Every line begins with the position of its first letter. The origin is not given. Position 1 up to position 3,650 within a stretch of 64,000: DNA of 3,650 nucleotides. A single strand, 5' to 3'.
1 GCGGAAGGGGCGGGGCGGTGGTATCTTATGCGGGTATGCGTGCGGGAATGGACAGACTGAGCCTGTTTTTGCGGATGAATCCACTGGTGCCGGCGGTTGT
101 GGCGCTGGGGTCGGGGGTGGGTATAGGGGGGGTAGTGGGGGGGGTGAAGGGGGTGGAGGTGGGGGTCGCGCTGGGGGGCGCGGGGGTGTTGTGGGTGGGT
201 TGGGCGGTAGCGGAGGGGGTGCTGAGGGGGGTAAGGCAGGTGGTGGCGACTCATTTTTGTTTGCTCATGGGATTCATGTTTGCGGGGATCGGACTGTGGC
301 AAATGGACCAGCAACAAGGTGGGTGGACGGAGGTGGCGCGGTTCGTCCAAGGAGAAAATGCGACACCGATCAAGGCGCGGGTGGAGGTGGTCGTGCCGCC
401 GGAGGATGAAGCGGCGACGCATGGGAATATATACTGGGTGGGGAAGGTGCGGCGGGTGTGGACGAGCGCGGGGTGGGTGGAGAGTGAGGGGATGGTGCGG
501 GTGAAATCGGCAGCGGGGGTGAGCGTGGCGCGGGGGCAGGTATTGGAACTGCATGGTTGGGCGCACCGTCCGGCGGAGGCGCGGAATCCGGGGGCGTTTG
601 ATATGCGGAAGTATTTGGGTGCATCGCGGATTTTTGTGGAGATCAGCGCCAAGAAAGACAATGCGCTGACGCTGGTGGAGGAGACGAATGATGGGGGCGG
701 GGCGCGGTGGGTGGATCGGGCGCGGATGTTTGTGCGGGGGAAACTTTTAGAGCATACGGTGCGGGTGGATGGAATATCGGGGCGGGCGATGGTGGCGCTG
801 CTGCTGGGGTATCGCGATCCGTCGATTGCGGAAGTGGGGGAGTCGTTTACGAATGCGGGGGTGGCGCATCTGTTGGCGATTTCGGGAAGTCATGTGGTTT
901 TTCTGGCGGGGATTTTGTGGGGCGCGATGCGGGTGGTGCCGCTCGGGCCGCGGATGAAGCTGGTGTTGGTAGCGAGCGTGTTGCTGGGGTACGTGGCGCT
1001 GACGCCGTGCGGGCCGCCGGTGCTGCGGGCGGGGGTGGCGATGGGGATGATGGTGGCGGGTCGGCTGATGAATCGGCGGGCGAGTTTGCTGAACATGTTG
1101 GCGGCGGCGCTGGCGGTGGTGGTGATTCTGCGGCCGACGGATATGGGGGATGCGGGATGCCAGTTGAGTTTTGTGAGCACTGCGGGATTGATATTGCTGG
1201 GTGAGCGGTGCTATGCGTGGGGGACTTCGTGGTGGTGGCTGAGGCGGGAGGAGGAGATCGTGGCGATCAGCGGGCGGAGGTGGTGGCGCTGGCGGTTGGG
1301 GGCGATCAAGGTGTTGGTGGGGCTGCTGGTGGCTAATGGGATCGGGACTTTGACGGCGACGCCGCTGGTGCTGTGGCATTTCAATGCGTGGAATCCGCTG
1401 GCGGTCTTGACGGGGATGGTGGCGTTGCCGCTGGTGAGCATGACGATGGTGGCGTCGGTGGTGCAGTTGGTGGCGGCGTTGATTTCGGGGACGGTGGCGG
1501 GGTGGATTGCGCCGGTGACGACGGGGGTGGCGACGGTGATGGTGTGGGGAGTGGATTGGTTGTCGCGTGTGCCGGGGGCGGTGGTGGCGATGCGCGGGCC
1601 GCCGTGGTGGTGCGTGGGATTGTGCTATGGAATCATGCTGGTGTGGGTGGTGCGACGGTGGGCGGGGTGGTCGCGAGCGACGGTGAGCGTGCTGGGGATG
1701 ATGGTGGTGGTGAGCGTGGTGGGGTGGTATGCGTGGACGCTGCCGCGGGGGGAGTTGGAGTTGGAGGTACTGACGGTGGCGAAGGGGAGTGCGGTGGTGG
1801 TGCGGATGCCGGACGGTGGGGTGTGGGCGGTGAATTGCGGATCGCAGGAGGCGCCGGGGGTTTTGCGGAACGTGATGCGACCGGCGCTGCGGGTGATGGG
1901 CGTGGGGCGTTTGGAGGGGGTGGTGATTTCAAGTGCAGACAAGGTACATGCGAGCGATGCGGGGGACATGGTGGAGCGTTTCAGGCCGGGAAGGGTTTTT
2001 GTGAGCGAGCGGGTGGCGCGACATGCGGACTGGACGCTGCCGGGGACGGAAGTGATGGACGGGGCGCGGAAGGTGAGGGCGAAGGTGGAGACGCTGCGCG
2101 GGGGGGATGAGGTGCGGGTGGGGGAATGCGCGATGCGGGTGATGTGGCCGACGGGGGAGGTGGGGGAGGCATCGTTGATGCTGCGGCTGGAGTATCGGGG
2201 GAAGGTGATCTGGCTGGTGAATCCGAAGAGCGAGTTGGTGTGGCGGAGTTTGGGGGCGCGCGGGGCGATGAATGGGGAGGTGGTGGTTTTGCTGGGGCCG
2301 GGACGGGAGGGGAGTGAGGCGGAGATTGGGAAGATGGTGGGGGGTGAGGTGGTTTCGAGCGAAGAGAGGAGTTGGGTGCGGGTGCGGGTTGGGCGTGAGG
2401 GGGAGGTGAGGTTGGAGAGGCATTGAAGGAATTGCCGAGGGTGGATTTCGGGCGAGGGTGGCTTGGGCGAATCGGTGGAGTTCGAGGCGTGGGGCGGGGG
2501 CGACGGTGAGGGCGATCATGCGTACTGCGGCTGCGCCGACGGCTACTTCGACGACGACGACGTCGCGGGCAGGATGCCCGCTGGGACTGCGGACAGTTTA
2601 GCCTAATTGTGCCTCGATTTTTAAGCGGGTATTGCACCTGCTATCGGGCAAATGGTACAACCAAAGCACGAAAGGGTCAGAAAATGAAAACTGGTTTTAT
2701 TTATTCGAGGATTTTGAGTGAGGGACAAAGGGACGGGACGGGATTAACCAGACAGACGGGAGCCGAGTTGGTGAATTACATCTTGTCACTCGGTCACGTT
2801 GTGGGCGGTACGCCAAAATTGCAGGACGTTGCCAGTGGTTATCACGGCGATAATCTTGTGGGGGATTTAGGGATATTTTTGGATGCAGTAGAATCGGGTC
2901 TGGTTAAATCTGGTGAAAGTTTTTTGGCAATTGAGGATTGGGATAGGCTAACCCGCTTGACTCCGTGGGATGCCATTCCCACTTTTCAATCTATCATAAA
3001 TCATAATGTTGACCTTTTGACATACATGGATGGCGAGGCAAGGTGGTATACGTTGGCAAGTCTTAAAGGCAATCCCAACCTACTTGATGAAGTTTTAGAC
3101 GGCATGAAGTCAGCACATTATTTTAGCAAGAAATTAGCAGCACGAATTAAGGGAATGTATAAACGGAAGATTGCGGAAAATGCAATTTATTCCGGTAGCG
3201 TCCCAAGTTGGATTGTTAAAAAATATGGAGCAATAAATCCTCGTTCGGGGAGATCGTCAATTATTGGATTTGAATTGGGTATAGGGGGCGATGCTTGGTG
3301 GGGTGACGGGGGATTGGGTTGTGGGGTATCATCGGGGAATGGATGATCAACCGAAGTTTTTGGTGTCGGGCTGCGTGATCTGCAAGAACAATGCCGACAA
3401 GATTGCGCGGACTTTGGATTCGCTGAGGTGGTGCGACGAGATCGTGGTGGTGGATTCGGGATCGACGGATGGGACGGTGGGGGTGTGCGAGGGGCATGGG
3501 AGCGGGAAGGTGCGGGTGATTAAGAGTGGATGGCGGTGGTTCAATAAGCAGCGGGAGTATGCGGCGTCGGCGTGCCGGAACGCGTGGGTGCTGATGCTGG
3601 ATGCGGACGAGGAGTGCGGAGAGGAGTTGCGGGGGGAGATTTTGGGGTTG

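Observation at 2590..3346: Low-GC islet encoding a resolvase-like protein with a non-canonical active-site motif, inserted between comEC and a GT2 gene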

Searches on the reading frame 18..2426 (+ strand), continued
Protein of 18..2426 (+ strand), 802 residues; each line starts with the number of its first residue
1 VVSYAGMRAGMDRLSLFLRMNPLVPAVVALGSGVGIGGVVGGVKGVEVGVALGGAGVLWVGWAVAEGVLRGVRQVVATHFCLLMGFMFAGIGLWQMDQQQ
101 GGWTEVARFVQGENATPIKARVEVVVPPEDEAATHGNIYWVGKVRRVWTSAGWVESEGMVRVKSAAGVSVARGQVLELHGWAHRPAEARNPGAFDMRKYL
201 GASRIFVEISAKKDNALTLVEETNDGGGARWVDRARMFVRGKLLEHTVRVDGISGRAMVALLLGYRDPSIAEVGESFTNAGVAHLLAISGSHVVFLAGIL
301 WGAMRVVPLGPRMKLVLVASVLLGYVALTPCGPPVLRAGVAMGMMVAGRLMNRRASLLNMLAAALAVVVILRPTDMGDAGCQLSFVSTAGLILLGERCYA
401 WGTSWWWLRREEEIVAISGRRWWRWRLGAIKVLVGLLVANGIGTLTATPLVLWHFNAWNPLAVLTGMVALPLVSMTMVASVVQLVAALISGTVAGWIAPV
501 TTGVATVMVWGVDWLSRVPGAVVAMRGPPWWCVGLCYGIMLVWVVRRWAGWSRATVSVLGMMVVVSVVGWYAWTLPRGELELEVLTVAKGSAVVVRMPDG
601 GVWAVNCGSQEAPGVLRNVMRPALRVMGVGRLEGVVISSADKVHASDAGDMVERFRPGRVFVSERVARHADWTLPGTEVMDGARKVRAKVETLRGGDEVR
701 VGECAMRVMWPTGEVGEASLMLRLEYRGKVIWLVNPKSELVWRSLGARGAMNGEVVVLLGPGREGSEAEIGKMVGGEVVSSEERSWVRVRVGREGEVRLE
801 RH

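Call 33: find_encoding_contigs(protein=P0157, flank=6000, max_places=2)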
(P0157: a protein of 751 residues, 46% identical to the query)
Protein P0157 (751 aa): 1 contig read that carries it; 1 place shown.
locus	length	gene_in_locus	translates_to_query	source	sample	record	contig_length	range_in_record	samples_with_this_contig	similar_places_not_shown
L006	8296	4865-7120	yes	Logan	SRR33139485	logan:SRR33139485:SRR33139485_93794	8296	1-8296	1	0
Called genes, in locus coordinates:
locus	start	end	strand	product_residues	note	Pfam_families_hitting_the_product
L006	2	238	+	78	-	?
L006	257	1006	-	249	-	PF02589:LUD_dom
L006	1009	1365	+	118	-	-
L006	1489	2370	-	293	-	-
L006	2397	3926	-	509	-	PF02589:LUD_dom, PF13187:Fer4_9 (faint), PF00037:Fer4 (faint), PF12797:Fer4_2 (faint), PF13183:Fer4_8, PF13237:Fer4_10 (faint), PF11870:LutB_C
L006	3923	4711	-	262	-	PF02754:CCG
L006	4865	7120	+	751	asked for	PF13567:DUF4131, PF03772:Competence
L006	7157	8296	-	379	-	?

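Call 34: find_encoding_contigs(protein=P0151, flank=6000, max_places=2)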
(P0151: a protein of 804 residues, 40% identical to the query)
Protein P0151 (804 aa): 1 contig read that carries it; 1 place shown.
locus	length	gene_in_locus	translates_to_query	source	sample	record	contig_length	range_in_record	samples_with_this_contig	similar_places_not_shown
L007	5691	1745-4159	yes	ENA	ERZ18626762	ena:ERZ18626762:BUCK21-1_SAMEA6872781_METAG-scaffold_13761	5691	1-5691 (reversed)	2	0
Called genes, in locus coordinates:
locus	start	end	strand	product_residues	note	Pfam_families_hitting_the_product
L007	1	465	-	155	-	?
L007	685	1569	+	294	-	PF01555:N6_N4_Mtase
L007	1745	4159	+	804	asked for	PF13567:DUF4131, PF03772:Competence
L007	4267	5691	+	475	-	?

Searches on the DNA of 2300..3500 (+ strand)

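Call 70: search_rna_families(source=window, start=2300, end=3500, threshold=evalue, max_evalue=1)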
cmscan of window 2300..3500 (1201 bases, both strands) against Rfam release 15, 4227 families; matches with E-value up to 1: 0.
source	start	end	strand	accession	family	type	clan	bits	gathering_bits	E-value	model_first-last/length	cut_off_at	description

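Call 71: search_dna_similar(query=window:2427-3346:+, collection=phages, mode=distant, max_evalue=0.001, max_rows=10)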
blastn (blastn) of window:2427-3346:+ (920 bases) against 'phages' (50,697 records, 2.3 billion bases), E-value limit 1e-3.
No match.

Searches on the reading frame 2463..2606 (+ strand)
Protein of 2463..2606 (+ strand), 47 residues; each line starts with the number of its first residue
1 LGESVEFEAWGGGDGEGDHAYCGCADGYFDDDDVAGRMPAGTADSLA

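Call 42: search_protein_families(library=pfam, proteins=[window:2463-2606:+], max_evalue=0.001)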
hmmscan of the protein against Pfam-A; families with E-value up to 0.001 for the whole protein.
window:2463-2606:+ (47 aa): 0 families
